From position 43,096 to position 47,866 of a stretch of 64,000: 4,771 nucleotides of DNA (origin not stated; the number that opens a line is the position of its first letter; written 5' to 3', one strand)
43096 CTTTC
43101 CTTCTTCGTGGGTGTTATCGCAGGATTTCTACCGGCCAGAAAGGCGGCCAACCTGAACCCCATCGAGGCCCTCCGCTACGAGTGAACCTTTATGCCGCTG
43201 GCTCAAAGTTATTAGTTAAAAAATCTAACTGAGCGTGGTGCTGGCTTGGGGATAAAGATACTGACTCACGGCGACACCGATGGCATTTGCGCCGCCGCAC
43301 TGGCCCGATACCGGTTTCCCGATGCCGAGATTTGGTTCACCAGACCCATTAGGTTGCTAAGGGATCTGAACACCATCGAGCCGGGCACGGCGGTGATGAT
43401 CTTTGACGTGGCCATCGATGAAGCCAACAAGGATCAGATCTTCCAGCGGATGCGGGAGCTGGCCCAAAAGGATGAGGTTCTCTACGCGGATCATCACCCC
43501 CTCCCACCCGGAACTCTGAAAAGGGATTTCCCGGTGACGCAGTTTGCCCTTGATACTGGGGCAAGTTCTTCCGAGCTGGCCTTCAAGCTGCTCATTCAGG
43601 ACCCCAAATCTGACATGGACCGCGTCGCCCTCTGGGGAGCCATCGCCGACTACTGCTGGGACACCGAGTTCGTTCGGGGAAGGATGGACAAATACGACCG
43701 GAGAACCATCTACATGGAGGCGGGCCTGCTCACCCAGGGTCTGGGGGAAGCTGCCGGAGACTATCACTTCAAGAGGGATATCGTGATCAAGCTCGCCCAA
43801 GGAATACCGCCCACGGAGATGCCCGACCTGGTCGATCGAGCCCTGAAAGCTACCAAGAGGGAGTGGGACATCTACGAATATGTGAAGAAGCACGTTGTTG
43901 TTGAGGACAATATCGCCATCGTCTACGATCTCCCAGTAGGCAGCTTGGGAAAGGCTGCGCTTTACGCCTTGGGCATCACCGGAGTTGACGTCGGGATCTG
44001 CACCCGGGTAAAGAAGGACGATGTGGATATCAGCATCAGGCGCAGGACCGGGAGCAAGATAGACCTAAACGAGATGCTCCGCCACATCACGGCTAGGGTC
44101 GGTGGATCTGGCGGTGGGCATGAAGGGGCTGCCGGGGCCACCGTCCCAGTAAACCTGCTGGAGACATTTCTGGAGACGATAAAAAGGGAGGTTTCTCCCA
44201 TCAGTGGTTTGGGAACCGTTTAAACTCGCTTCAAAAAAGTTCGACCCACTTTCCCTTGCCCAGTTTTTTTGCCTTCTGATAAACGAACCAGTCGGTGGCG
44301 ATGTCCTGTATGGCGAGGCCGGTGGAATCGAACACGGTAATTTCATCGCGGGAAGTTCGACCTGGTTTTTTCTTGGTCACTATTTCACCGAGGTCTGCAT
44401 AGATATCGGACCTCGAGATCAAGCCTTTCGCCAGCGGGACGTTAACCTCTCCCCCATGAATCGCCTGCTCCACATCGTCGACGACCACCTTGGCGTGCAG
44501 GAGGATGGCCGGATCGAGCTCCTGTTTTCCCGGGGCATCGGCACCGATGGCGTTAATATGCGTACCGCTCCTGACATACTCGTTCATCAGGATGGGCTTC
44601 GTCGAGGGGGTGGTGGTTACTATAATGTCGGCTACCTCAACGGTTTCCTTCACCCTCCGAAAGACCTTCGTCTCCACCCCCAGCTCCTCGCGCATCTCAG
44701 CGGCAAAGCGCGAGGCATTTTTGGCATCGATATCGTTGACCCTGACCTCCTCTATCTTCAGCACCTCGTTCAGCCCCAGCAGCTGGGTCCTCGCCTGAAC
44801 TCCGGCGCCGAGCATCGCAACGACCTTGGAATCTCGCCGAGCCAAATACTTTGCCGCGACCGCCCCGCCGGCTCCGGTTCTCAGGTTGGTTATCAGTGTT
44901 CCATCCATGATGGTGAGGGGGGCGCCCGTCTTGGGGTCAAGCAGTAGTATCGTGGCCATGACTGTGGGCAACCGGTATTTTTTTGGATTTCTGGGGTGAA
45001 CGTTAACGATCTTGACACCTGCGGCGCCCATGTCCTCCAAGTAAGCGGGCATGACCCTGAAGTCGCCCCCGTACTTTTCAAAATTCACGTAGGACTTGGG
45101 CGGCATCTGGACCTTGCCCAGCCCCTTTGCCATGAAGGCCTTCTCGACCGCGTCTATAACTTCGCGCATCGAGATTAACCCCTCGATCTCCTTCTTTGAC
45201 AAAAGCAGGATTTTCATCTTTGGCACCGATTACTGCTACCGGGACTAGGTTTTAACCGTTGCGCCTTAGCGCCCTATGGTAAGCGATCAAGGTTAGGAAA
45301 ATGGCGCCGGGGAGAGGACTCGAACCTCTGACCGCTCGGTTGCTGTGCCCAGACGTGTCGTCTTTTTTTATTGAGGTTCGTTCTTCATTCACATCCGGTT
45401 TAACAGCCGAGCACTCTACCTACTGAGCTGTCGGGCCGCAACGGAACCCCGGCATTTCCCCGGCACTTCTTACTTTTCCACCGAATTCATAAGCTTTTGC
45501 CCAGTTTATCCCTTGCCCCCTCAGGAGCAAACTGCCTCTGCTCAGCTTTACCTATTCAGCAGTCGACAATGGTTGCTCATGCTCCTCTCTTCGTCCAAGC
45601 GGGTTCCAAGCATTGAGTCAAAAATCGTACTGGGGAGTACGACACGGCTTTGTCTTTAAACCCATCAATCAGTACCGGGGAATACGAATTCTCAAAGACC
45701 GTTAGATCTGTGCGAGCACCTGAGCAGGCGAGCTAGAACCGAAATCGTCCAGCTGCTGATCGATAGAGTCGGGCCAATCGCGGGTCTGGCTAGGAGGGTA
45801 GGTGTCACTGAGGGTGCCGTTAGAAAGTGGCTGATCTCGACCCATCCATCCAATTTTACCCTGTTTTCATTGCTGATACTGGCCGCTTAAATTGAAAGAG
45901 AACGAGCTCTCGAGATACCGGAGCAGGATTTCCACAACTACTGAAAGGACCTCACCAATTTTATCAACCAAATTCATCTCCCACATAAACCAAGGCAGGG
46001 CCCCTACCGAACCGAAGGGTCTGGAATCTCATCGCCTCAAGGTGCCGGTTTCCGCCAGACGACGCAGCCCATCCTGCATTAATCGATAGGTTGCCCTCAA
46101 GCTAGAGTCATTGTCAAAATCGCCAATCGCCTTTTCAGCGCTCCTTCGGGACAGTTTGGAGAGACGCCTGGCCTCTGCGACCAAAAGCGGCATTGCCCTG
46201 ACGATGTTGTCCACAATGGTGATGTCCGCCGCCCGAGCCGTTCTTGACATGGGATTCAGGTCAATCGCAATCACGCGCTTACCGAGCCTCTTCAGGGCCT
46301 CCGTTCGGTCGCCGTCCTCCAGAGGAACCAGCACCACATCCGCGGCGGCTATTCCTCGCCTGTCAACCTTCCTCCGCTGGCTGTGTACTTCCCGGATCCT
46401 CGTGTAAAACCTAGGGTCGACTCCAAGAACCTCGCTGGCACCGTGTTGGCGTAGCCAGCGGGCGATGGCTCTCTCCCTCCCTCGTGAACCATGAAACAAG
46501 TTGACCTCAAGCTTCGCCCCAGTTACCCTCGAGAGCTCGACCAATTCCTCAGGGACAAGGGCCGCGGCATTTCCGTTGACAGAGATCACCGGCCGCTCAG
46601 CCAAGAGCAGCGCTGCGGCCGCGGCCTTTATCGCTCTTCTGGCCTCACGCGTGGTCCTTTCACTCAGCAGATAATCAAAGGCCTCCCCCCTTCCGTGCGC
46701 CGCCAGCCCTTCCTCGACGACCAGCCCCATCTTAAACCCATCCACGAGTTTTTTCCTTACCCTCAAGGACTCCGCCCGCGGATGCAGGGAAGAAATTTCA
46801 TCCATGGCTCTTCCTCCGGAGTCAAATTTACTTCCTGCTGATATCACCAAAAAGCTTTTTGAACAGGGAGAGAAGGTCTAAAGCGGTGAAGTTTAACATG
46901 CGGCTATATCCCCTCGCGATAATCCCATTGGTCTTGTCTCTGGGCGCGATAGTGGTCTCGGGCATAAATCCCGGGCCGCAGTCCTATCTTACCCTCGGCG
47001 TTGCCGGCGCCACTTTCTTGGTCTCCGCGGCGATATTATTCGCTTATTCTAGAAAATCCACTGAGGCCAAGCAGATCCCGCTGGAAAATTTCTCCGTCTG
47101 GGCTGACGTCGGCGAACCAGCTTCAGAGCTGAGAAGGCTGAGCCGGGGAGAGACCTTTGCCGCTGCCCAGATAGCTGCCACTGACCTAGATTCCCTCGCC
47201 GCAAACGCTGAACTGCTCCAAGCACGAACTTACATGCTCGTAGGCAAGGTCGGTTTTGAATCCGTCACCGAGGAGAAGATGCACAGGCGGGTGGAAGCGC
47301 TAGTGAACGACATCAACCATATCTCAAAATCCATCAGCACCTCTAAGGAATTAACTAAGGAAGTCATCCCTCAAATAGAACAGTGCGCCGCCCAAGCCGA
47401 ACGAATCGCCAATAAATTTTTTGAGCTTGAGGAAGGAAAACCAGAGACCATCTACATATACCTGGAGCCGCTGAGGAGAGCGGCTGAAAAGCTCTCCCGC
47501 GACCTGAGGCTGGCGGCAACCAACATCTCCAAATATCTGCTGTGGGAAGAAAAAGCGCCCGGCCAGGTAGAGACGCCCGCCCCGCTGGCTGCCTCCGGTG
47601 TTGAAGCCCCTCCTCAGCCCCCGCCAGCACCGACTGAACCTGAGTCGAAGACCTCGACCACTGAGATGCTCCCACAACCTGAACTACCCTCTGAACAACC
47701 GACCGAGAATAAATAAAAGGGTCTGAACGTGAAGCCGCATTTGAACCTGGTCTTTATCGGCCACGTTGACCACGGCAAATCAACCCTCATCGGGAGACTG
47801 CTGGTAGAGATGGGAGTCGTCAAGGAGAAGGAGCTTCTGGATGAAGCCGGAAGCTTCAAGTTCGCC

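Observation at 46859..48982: EF1-alpha paralogue with EF-Tu-like shortened switch/G4 spacer, paired with a membrane-anchored coiled-coil protein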

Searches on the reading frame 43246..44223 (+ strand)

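Call 3: search_protein_families(library=pfam, proteins=[window:43246-44223:+])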
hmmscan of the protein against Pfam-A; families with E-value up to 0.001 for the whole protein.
window:43246-44223:+ (325 aa): 2 families
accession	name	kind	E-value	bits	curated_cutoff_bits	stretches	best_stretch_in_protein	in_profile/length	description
PF02272.25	DHHA1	-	6.3e-14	52.7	25.9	1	228-316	12-100/102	DHHA1 domain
PF01368.27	DHH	-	5.8e-06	27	28.1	1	3-120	2-106/125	DHH family, N-terminal domain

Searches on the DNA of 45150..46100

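Call 43: search_rna_families(source=window, start=45150, end=46100, threshold=evalue, max_evalue=1, show_alignments=2)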
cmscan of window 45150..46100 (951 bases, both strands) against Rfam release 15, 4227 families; matches with E-value up to 1: 1.
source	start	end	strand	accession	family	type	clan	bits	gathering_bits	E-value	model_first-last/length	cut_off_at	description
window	45313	45429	-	RF00005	tRNA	Gene; tRNA;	CL00001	30.6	29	0.00033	9-63/71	no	tRNA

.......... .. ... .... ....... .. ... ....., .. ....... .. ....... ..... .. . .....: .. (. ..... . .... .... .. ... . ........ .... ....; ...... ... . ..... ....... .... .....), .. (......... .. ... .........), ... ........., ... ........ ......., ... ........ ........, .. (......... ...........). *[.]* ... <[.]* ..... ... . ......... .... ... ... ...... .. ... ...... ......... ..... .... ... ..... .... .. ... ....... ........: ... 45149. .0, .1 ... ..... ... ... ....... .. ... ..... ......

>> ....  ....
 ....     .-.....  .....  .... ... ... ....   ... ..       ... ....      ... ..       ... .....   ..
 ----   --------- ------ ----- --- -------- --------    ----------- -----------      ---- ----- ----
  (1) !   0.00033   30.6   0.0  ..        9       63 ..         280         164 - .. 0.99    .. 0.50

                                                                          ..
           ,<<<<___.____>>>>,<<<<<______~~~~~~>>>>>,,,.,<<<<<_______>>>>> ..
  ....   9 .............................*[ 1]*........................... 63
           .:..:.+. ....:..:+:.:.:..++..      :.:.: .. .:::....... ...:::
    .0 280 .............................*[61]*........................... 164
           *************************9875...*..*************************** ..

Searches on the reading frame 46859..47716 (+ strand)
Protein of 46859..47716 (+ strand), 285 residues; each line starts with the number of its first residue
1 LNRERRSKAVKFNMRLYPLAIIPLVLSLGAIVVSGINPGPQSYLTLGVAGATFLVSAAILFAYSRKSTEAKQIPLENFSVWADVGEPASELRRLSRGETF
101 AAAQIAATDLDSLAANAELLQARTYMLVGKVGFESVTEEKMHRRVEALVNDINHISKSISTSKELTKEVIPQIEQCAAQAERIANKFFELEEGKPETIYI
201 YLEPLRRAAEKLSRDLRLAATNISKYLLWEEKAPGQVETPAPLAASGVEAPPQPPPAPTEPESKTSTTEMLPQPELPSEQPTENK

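Call 3: search_protein_families(library=pfam, proteins=[window:46859-47716:+])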
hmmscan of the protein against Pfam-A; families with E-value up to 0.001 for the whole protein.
window:46859-47716:+ (285 aa): 0 families

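Call 4: search_protein_families(library=ncbifam, proteins=[window:46859-47716:+])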
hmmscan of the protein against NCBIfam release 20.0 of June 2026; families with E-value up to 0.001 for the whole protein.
window:46859-47716:+ (285 aa): 0 families

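Call 17: find_homologous_proteins(query=window:46859-47716:+, max_evalue=0.001)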
Query window:46859-47716:+ (285 aa): 95 proteins with E <= 0.001 among 7212 candidates.
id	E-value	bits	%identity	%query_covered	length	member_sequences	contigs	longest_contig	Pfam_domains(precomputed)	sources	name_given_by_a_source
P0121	1.7e-150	518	89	97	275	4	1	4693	-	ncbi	ncbi:MAG: hypothetical protein QW786_02175 [Candidatus Hadarchaeum sp.]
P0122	9.6e-129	447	89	85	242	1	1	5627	-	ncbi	ncbi:MAG: hypothetical protein QW358_04360, partial [Candidatus Hadarchaeum sp.]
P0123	2.7e-126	439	78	97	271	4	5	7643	-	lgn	-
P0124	5.0e-126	438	86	77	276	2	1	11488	-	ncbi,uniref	ncbi:hypothetical protein [Candidatus Hadarchaeum sp.]|uniref:hypothetical protein n=1 Tax=Candidatu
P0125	1.9e-123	429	74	97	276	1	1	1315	-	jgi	jgi:hypothetical protein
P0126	3.2e-123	429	82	79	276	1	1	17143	-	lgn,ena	-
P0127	6.0e-123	428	73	97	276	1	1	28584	-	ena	-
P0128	1.9e-122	426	73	97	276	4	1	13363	-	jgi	-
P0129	2.1e-122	426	74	95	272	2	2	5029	-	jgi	jgi:hypothetical protein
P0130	2.6e-122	426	81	80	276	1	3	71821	-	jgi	-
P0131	3.4e-122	425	82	79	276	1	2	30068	-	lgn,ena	-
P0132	3.5e-122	425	82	79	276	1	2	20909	-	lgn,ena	-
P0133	1.1e-121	424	82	79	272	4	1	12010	-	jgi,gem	jgi:hypothetical protein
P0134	5.8e-111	388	71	95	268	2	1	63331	-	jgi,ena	-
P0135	4.7e-107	376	74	89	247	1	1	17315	-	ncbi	ncbi:MAG: hypothetical protein ACUVQM_03480 [Candidatus Hadarchaeaceae archaeon]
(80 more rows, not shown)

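Call 63: predict_structure(alignment_id=A1)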
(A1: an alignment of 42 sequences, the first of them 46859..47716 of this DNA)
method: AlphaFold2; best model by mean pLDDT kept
length: 285 residues; sequences in the alignment: 42
mean_pLDDT: 76.8   pTM: 0.58
mean pLDDT of the five models: 76.8, 74.5, 73.7, 71.8, 70.9
residues with pLDDT >= 90: 127; 70-90: 64; 50-70: 34; < 50: 60
segments of 3 or more residues with pLDDT < 50: 9-14, 236-285
pLDDT, mean of each block of 10 residues (from residue 1): 50 53 82 83 86 85 59 60 81 91 96 95 92 93 98 98 96 98 97 87 94 97 95 55 36 39 33 38 39
secondary structure, 60 per line:
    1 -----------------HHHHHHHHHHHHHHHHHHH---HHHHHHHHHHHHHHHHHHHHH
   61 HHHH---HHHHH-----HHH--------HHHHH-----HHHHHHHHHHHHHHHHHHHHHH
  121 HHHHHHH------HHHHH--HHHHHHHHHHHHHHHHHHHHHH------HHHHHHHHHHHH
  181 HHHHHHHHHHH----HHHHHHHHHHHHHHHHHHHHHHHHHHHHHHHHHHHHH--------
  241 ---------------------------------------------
elements in order: H18-36 H40-64 H68-72 H89-93 H99-127 H134-138 H141-162 H169-191 H196-232

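Call 67: fold_search(model_id=the predicted structure, library=pdb)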
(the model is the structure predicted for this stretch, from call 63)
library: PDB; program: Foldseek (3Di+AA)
matches with E <= 10: 447; with E <= 0.001: 0
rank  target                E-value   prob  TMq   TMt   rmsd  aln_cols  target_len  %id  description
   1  8qae_A                7.3e-03  1.00  0.34  0.44  16.1       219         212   14  X-ray crystal structure of a de novo designed single-chain antiparallel 6-helix alpha-helical barrel, sc-apCC-6-SLLA (released 2024-07-03)
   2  6xz6_A                7.0e-02  0.33  0.14  0.18  25.4       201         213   13  Structure of the trypanosome brucei factor H receptor bound to domain D5 of bovine factor H (released 2020-03-25)
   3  2y44                  9.7e-02  0.35  0.17  0.24  21.1       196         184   17  Crystal structure of GARP from Trypanosoma congolense (released 2011-03-30)
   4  1yo7_A                1.2e-01  0.97  0.26  0.51   5.7       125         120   14  Re-engineering topology of the homodimeric ROP protein into a single-chain 4-helix bundle (released 2005-02-15)
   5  2yfa_A                2.1e-01  0.57  0.24  0.26  21.0       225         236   16  X-ray structure of McpS ligand binding domain in complex with malate (released 2012-04-18)
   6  2yfa_B                2.7e-01  0.47  0.22  0.25  20.5       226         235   15  X-ray structure of McpS ligand binding domain in complex with malate (released 2012-04-18)
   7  2yfb_A                3.0e-01  0.44  0.23  0.26  20.4       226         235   15  X-ray structure of McpS ligand binding domain in complex with succinate (released 2012-04-18)
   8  2jsw_MODEL_1_A        6.1e-01  0.69  0.29  0.40   8.3       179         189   12  Solution Structure of the R13 Domain of Talin (released 2008-01-29)
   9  7f83_A                6.4e-01  0.11  0.16  0.12  27.8       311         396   12  Crystal Structure of a receptor in Complex with inverse agonist (released 2022-01-19)
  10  2vig_D                6.7e-01  0.80  0.30  0.24   5.4       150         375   14  Crystal structure of human short-chain acyl CoA dehydrogenase (released 2007-12-25)
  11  4nqi_D                6.7e-01  0.21  0.18  0.22  31.9       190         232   16  Structure of the N-terminal I-BAR domain (1-259) of D.Discoideum IBARa (released 2014-02-05)
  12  5ol2_C                7.7e-01  0.66  0.27  0.21   6.0       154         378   19  The electron transferring flavoprotein/butyryl-CoA dehydrogenase complex from Clostridium difficile (released 2017-11-29)
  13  7y0a_B                8.1e-01  0.80  0.30  0.24   5.5       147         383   14  Crystal structure of human short-chain acyl-CoA dehydrogenase (released 2023-07-05)
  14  8sgs_A                8.1e-01  0.69  0.28  0.22   5.7       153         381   16  human liver mitochondrial Short-chain specific acyl-CoA dehydrogenase (released 2024-02-21)
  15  1eq1_MODEL_1_A        8.1e-01  0.60  0.31  0.46   9.4       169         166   12  NMR STRUCTURE OF AN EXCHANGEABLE APOLIPOPROTEIN-MANDUCA SEXTA APOLIPOPHORIN-III (released 2002-02-13)
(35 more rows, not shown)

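Call 68: search_protein_representatives(alignment_id=A1)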
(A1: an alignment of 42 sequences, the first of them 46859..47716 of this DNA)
Query: 42 sequences, 224 profile positions. Proteins with E-value up to 0.001 (for the whole library): 21; up to 1e-10: 21; up to 1e-30: 16. The best 21 are listed.
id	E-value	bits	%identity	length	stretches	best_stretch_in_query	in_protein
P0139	3.6e-102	356.8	-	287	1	1-220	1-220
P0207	1.2e-89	315.9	-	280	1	1-220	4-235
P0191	2.7e-85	301.6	-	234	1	1-220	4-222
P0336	1.1e-75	270.2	-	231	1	1-217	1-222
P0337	1.1e-73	263.7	-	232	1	1-217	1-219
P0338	8.9e-70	250.8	-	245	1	1-216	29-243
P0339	3.1e-65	236.0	-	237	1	1-219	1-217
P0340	3.1e-62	226.2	-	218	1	6-218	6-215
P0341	1.3e-58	214.4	-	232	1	1-219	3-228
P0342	1.3e-56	207.8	-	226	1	1-218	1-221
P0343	1.5e-53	197.8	-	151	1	1-148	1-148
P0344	5.3e-53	196.0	-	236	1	1-219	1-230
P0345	8.2e-44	165.9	-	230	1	7-216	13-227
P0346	3.0e-41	157.6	-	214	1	31-216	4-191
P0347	9.5e-40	152.6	-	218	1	8-216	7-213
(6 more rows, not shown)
